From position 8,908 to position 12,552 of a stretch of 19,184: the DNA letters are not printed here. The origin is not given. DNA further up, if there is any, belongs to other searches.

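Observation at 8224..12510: Stand-alone tape measure gene plus an unknown 251-aa partner behind its own strong promoter, with no other tail genes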

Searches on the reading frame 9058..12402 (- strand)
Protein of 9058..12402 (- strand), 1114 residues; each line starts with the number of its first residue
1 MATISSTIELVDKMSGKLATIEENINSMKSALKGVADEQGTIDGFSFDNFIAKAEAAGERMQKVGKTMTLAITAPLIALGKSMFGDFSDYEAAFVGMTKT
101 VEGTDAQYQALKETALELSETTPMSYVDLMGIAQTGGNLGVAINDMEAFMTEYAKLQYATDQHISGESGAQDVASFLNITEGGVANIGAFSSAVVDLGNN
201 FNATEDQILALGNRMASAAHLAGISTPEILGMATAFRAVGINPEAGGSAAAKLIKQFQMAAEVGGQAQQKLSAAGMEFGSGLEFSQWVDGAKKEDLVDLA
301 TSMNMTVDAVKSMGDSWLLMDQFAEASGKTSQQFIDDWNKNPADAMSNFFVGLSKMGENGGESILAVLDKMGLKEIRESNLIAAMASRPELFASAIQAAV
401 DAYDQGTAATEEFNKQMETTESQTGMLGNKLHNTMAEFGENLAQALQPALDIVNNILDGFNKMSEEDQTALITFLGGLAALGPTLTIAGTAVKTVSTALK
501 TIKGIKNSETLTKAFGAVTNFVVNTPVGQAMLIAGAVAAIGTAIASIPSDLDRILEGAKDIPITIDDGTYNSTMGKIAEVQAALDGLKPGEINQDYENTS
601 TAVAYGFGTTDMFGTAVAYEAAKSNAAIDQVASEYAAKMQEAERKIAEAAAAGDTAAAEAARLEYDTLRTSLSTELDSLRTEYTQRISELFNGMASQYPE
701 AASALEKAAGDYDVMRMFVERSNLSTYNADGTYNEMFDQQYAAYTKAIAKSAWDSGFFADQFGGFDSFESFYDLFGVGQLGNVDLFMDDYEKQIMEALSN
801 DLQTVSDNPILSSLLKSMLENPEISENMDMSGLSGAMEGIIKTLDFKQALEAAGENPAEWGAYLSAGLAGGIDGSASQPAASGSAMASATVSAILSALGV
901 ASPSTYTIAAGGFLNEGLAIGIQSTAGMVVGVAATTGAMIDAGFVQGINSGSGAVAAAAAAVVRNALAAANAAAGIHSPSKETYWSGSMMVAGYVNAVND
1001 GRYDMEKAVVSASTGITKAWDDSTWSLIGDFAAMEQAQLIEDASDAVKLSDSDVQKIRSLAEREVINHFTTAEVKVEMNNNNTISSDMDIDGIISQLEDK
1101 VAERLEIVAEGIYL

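Call 4: search_protein_families(library=pfam, proteins=[window:9058-12402:-], max_evalue=0.01)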
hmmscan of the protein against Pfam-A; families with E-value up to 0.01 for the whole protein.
window:9058-12402:- (1114 aa): 1 family
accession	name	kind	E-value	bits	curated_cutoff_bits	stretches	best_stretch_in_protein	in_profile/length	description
PF10145.14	PhageMin_Tail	-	3.6e-12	47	33.2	1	113-315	2-189/201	Phage-related minor tail protein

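Call 5: search_protein_families(library=phrogs, proteins=[window:9058-12402:-], max_evalue=0.01)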
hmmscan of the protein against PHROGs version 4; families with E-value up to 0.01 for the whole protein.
window:9058-12402:- (1114 aa): 21 families
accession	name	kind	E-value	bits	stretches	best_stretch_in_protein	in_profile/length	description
phrog_13339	-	tail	1.7e-51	175.7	2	40-276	42-276/2156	tail length tape measure protein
phrog_17321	-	unknown function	3.5e-49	168.2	1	30-503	34-525/1484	-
phrog_1293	-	tail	6.9e-43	147.7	1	14-544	103-585/1424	tail length tape measure protein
phrog_23108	-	tail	1.9e-30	106.2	2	87-273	449-635/1552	tail length tape measure protein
phrog_28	-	tail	2e-30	107.1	1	23-545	131-653/1228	tail length tape measure protein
phrog_17594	-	tail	2.8e-27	95.7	2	71-270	162-359/1582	tail length tape measure protein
phrog_5218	-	unknown function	1.9e-26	93.6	3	19-702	162-768/1599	-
phrog_1272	-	tail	2.4e-22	79.6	1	3-559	165-684/1606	tail length tape measure protein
phrog_1533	-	tail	4e-22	78.7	2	405-699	511-759/1688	tail length tape measure protein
phrog_167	-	tail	1.2e-19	70.6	1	15-583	210-655/1555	tail length tape measure protein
phrog_4704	-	tail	8.9e-18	65.3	2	9-258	134-388/625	tail length tape measure protein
phrog_1068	-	tail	1.7e-17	64.5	1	1040-1113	632-705/706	tail length tape measure protein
phrog_14441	-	tail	6e-15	56.6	1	7-245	10-234/241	tail length tape measure protein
phrog_1204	-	tail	2.3e-13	50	1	934-1088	1292-1429/1483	tail protein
phrog_991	-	tail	9.7e-13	47.6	1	13-547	224-666/1966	tail length tape measure protein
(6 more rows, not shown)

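Call 14: find_encoding_contigs(protein=window:9058-12402:-, flank=10000, max_places=10)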
Protein window:9058-12402:- (1114 aa): no gene with exactly this product is on record in the collection.

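Call 25: find_homologous_proteins(query=window:9058-12402:-, max_evalue=1e-10)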
Query window:9058-12402:- (1114 aa): 304 proteins with E <= 1e-10 among 8000 candidates; the best 120 are listed.
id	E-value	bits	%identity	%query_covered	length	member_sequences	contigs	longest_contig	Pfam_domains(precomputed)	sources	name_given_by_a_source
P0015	0.0e+0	2362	100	100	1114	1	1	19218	PF10145.15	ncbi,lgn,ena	-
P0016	0.0e+0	2149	93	100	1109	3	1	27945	PF10145.15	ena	-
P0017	0.0e+0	1528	69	100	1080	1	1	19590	PF10145.15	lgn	-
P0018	0.0e+0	1221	50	100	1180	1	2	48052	PF10145.15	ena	-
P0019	0.0e+0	1190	53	100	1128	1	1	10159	PF10145.15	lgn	-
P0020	0.0e+0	1184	52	100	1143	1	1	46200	PF10145.15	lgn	-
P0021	0.0e+0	1179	53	100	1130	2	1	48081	PF10145.15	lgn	-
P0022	0.0e+0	1171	52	100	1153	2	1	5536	PF10145.15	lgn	-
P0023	0.0e+0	1170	52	100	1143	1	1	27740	PF10145.15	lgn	-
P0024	0.0e+0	1165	52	100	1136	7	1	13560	PF10145.15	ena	-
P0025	0.0e+0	1157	52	100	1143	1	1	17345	PF10145.15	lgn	-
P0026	0.0e+0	1157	52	100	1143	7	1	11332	PF10145.15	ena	-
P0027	0.0e+0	1148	52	100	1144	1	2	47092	PF10145.15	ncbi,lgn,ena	-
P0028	0.0e+0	1145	51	100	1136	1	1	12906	PF10145.15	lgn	-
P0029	0.0e+0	1141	51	100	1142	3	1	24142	PF10145.15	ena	-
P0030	0.0e+0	1140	51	100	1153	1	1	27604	PF10145.15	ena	-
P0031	0.0e+0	1132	51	100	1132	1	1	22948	PF10145.15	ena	-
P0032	0.0e+0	1129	51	100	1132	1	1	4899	PF10145.15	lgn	-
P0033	0.0e+0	1125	50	100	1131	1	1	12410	PF10145.15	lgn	-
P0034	0.0e+0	1120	52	100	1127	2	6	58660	PF10145.15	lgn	-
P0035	0.0e+0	1116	50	100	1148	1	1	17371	PF10145.15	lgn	-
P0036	0.0e+0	1115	50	100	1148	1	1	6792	PF10145.15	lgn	-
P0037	0.0e+0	1109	51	100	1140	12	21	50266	PF10145.15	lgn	-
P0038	0.0e+0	1105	49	100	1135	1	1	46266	PF10145.15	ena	-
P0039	0.0e+0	1056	48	100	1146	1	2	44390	PF10145.15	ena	-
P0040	0.0e+0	1054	48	100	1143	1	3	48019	PF10145.15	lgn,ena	-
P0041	0.0e+0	1049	48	100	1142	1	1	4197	PF10145.15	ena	-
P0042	0.0e+0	1047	48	100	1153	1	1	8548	PF10145.15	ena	-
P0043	0.0e+0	1035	48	100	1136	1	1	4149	PF10145.15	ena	-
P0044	0.0e+0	1034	48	100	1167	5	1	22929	PF10145.15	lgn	-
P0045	0.0e+0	1032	48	100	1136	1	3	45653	PF10145.15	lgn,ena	-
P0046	0.0e+0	1031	46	100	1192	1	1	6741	PF10145.15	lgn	-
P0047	0.0e+0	1026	47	100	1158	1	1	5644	PF10145.15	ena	-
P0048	0.0e+0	1021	48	100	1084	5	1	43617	PF10145.15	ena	-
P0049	0.0e+0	1013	47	100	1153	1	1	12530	PF10145.15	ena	-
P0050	4.3e-296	1003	48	100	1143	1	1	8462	PF10145.15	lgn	-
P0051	2.5e-294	998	48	100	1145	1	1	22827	PF10145.15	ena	-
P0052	2.7e-290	984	46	100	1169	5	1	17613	PF10145.15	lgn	-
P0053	7.2e-287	973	46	100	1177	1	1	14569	PF10145.15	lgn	-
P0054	3.7e-286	971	47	100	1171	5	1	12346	PF10145.15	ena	-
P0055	7.8e-284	963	45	84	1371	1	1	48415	PF10145.15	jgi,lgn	jgi:TP901 family phage tail tape measure protein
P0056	2.7e-281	954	49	88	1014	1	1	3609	PF10145.15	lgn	-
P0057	7.6e-281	953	45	100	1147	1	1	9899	PF10145.15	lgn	-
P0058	2.9e-278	944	45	87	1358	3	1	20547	PF10145.15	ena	-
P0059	8.7e-278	943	44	100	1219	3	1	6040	PF10145.15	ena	-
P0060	1.1e-277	943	44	100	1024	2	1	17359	PF10145.15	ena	-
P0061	3.5e-273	928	44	100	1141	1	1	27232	PF10145.15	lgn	-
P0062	1.3e-272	926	46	100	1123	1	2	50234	PF10145.15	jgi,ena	-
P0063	6.0e-272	924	43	100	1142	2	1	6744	PF10145.15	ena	-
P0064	4.0e-270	918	43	100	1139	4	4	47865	PF10145.15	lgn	-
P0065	3.2e-269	914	44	100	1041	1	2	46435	PF10145.15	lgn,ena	-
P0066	3.3e-269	914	44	100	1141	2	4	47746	PF10145.15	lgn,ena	-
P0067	4.0e-269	914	44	100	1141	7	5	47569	PF10145.15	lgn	-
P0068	7.7e-269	913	44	100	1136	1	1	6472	PF10145.15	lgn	-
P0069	1.1e-268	913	44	100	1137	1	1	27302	PF10145.15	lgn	-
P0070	2.7e-268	911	45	100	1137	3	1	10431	PF10145.15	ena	-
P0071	3.6e-268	911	68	46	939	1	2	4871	PF10145.15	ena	-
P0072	5.7e-268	910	44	100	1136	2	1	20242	PF10145.15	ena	-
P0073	7.1e-268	910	45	100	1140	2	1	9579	PF10145.15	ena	-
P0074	7.8e-268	910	43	100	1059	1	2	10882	PF10145.15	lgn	-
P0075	8.3e-268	910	44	100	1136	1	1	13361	PF10145.15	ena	-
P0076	4.3e-267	907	44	100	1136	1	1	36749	PF10145.15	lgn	-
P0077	2.3e-264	898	44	100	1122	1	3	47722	PF10145.15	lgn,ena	-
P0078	2.3e-264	898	44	100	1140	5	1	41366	PF10145.15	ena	-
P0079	4.1e-264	898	68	46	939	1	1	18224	PF10145.15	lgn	-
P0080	1.4e-263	896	44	100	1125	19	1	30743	PF10145.15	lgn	-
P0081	2.3e-263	895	67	46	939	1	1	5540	PF10145.15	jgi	jgi:TP901 family phage tail tape measure protein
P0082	1.6e-259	882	43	100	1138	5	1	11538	PF10145.15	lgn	-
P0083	3.2e-259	881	43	100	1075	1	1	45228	PF10145.15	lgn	-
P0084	9.6e-258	877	68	45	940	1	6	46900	PF10145.15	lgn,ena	-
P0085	1.3e-255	869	68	45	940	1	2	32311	PF10145.15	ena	-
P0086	4.1e-255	868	43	100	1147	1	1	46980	PF10145.15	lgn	-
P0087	2.5e-253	862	42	97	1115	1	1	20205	PF10145.15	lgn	-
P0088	8.3e-251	854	43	100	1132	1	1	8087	PF10145.15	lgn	-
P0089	1.8e-250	852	67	44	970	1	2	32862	PF10145.15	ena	-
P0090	3.0e-250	852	63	45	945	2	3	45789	PF10145.15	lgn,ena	-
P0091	9.8e-250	850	65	45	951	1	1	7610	PF10145.15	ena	-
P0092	4.9e-247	841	42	100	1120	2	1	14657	PF10145.15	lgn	-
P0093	9.0e-247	840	65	45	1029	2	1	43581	PF10145.15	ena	-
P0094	2.1e-246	839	43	100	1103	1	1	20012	PF10145.15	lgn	-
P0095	6.1e-245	834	42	100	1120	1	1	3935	PF10145.15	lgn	-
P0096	1.1e-244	833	42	100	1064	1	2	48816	PF10145.15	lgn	-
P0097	5.0e-244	831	67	44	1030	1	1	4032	PF10145.15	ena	-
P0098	1.8e-243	829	43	100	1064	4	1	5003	PF10145.15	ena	-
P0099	3.4e-239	815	65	45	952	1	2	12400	PF10145.15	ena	-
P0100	6.4e-238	811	42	100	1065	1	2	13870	PF10145.15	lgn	-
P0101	1.5e-236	806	42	100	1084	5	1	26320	PF10145.15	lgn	-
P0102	5.4e-236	805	42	100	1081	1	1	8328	PF10145.15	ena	-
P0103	4.2e-235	802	65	44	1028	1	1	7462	PF10145.15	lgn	-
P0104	1.2e-234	800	44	83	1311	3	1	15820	PF10145.15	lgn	-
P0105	1.2e-234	800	42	100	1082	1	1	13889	PF10145.15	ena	-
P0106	2.6e-234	799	41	100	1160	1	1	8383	PF10145.15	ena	-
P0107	5.4e-231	788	42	81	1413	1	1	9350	PF10145.15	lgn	-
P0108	5.6e-231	788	41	100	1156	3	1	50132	PF10145.15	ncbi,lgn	-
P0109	9.5e-230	784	41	100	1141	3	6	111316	PF10145.15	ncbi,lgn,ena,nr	ncbi:MAG: phage tail tape measure protein [Clostridia bacterium]|nr:phage tail tape measure protein 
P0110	3.7e-227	775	41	100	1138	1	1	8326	PF10145.15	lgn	-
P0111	1.4e-225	770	41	100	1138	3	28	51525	PF10145.15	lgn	-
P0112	4.1e-225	769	40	100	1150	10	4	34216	PF10145.15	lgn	-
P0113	6.6e-224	765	46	78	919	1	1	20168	PF10145.15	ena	-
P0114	2.0e-222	760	40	100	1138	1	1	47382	PF10145.15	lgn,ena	-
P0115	5.8e-222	758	40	100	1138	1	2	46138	PF10145.15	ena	-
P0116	1.0e-221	757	40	100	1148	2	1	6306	PF10145.15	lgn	-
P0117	1.4e-221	757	41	100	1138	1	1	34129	PF10145.15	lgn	-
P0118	2.4e-221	756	40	100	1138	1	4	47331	PF10145.15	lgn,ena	-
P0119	3.9e-221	755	40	100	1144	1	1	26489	PF10145.15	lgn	-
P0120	9.8e-221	754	40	100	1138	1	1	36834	PF10145.15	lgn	-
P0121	2.1e-220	753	41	100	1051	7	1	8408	PF10145.15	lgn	-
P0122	2.2e-220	753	40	100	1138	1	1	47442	PF10145.15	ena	-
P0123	3.1e-220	752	40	100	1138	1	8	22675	PF10145.15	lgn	-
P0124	5.5e-220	752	40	100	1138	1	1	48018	PF10145.15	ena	-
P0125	6.0e-220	751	40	100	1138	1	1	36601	PF10145.15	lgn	-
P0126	6.7e-220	751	40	100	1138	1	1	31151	PF10145.15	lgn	-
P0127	8.2e-220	751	57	45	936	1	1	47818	PF10145.15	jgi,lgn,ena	-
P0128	8.7e-220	751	40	100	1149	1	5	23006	PF10145.15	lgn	-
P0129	1.0e-219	751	40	100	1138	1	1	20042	PF10145.15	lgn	-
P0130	1.4e-219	750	40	100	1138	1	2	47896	PF10145.15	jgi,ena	jgi:TP901 family phage tail tape measure protein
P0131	1.5e-219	750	40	100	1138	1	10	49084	PF10145.15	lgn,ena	-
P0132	1.8e-219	750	40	100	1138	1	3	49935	PF10145.15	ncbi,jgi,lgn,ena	jgi:TP901 family phage tail tape measure protein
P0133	2.1e-219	750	40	100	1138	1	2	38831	PF10145.15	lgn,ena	-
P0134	2.6e-219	749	40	100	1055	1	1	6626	PF10145.15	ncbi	-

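Call 26: find_encoding_contigs(protein=P0016, flank=10000, max_places=3)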
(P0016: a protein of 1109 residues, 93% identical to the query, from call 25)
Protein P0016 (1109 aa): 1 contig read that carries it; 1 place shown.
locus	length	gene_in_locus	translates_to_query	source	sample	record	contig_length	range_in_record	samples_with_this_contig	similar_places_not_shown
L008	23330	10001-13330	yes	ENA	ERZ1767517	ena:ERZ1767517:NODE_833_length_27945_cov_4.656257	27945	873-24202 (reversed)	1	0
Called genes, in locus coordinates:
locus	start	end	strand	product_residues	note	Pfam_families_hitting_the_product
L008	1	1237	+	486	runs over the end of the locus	PF05133:SPP1_portal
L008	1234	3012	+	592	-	PF04233:Phage_Mu_F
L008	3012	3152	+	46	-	-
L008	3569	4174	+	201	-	PF06810:Phage_scaffold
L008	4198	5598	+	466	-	-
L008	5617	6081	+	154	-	-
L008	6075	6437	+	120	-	-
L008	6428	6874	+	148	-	PF04883:HK97-gp10_like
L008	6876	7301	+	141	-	PF20765:Phage_tail_terminator_8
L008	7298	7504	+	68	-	-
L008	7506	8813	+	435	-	PF22671:Gp18_domIII_N (weak), PF17481:Phage_sheath_domII, PF04984:Phage_sheath_1, PF17482:Phage_sheath_1C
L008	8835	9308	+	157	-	PF09393:DUF2001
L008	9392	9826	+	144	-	PF08890:Phage_TAC_5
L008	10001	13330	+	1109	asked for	PF10145:PhageMin_Tail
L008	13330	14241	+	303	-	-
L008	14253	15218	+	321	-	PF24032:YQBQ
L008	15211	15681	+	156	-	PF10844:DUF2577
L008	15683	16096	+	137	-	PF10934:Sheath_initiator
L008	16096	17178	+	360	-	PF26078:Baseplate_J_M, PF26079:Baseplate_J_C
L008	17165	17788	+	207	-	PF10076:Phage_Mu_Gp48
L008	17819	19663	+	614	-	-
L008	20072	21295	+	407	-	PF00078:RVT_1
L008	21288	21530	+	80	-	-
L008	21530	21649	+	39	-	-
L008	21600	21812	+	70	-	-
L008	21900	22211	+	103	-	-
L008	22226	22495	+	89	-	PF04531:Phage_holin_1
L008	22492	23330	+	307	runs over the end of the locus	PF00877:NLPC_P60, PF01471:PG_binding_1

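Call 27: find_encoding_contigs(protein=P0017, flank=10000, max_places=3)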
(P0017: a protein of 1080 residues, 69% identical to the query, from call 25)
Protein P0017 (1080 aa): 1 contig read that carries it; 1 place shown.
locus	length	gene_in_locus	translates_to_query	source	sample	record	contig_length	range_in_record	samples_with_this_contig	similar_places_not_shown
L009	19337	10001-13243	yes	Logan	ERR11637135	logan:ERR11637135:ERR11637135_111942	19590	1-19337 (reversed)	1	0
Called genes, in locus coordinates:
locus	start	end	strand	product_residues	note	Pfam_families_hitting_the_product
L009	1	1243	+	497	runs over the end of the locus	?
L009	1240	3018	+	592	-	PF04233:Phage_Mu_F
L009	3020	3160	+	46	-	-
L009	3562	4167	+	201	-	PF06810:Phage_scaffold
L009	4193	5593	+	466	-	-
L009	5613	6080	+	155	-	-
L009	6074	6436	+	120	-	-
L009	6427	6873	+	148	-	PF04883:HK97-gp10_like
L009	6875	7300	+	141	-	PF20765:Phage_tail_terminator_8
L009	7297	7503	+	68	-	-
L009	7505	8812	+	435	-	PF22671:Gp18_domIII_N (weak), PF17481:Phage_sheath_domII, PF04984:Phage_sheath_1, PF17482:Phage_sheath_1C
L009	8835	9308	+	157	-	PF09393:DUF2001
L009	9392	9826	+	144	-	PF08890:Phage_TAC_5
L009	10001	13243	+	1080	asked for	PF10145:PhageMin_Tail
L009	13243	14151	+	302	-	-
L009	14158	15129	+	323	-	PF24032:YQBQ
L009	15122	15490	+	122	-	PF10844:DUF2577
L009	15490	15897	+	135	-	PF10934:Sheath_initiator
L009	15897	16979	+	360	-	PF26078:Baseplate_J_M, PF26079:Baseplate_J_C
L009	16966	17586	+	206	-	PF10076:Phage_Mu_Gp48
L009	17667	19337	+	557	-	?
